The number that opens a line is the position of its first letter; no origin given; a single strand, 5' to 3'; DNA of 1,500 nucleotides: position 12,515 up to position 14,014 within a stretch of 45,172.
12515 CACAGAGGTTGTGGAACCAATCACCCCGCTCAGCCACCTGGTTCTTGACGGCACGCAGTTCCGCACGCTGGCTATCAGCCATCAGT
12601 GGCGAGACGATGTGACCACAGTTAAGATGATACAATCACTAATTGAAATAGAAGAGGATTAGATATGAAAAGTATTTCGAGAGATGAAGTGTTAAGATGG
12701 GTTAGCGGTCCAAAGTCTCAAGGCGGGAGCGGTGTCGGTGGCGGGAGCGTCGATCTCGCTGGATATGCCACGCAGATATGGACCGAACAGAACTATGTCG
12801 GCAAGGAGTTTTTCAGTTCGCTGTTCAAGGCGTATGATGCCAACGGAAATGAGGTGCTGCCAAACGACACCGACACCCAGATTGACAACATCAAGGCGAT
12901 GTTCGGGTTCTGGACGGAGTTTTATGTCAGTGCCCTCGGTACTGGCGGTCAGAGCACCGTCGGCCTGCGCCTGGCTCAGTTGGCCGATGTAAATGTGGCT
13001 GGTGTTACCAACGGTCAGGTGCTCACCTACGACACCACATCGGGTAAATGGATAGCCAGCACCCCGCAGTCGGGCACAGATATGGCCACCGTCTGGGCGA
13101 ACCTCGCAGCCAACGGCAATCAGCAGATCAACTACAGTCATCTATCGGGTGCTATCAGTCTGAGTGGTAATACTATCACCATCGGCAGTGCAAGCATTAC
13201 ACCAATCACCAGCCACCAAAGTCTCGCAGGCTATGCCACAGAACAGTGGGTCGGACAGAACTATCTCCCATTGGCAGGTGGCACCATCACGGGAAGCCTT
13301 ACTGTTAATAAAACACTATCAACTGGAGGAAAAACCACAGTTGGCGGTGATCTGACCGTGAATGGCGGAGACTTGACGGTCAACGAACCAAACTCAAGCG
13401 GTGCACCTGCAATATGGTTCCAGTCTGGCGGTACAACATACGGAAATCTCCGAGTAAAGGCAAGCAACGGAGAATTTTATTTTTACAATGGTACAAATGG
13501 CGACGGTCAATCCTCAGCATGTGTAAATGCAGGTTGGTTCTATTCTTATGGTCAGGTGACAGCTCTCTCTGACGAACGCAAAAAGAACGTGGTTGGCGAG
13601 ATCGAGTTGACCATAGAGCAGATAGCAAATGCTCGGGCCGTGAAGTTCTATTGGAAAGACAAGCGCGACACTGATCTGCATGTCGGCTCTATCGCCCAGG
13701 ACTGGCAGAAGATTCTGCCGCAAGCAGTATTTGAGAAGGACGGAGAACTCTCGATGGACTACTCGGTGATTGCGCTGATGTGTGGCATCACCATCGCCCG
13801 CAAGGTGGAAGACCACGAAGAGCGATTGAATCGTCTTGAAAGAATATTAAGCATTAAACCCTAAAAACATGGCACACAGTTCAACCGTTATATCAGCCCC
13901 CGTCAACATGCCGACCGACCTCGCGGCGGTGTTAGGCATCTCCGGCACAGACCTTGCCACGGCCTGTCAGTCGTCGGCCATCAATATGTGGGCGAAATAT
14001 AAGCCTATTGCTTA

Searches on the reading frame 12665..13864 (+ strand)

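Call 62: search_protein_families(library=pfam, proteins=[window:12665-13864:+], max_evalue=0.001)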
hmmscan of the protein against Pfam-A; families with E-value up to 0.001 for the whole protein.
window:12665-13864:+ (399 aa): 1 family
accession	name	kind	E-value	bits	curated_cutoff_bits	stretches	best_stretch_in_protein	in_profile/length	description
PF13884.11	Peptidase_S74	-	8.4e-10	39.2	22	1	302-355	1-57/58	Chaperone of endosialidase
